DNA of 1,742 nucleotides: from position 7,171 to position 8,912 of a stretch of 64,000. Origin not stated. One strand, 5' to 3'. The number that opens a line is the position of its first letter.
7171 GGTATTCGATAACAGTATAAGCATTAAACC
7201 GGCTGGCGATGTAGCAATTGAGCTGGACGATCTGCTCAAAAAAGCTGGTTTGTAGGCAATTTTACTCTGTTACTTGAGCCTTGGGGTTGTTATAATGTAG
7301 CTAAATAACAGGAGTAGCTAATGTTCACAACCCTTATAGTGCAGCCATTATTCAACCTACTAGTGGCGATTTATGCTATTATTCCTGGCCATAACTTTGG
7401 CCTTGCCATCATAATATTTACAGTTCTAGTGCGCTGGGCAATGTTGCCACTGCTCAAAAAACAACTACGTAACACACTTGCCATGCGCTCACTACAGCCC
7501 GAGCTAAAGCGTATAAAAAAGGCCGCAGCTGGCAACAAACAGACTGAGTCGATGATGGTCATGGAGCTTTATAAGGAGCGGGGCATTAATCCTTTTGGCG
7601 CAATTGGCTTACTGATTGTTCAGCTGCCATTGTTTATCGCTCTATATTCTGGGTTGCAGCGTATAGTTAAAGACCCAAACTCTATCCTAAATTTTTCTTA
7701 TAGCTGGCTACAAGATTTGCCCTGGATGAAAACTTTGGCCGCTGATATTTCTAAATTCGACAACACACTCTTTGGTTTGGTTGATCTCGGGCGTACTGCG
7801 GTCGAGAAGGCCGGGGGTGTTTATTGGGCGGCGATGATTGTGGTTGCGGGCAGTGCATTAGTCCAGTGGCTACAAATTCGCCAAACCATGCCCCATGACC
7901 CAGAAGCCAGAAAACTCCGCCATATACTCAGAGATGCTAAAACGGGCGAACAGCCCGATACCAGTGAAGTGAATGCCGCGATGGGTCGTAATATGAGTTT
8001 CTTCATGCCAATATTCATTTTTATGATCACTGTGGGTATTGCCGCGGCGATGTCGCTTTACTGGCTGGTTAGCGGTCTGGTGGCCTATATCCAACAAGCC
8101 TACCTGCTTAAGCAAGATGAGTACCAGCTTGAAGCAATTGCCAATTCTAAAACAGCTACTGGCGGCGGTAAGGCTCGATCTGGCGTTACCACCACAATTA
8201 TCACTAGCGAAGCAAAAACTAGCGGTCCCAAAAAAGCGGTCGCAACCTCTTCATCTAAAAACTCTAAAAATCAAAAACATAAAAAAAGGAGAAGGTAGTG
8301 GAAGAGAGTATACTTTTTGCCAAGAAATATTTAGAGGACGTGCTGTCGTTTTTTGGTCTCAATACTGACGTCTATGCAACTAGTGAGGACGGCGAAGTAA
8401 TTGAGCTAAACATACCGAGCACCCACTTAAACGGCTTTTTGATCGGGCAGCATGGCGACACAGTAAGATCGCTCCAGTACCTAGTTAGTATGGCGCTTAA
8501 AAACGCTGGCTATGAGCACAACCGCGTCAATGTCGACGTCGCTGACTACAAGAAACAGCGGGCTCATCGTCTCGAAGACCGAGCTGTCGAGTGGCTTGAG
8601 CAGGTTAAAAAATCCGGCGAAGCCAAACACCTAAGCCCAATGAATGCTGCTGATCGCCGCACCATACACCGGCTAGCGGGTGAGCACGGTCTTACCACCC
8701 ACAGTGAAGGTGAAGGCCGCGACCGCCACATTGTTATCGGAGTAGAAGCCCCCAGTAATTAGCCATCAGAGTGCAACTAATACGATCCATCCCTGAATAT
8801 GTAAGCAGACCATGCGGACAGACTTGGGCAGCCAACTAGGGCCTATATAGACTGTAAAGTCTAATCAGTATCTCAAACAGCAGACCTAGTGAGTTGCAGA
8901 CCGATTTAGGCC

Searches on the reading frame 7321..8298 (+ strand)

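Call 35: search_protein_families(library=pfam, proteins=[window:7321-8298:+], max_evalue=0.01)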
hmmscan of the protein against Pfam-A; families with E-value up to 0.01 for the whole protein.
window:7321-8298:+ (325 aa): 1 family
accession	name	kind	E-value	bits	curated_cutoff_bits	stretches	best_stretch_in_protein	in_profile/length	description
PF02096.25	60KD_IMP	-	7.3e-38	130.5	35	1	26-262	1-161/163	60Kd inner membrane protein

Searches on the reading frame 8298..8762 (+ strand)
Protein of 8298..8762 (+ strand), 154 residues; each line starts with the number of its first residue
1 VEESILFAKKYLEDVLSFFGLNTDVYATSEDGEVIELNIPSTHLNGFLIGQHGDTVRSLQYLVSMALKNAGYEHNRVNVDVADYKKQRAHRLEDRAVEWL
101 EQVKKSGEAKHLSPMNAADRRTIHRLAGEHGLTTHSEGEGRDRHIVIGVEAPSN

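Call 35: search_protein_families(library=pfam, proteins=[window:8298-8762:+], max_evalue=0.01)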
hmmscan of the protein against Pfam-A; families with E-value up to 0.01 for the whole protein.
window:8298-8762:+ (154 aa): 2 families
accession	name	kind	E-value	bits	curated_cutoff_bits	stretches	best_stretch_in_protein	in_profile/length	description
PF01424.28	R3H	-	2.2e-16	60.1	26.8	1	93-147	4-58/60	R3H domain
PF13083.13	KH_KhpA-B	-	2.7e-08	34.1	32.1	1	22-79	19-71/73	KhpA/KhpB, KH domain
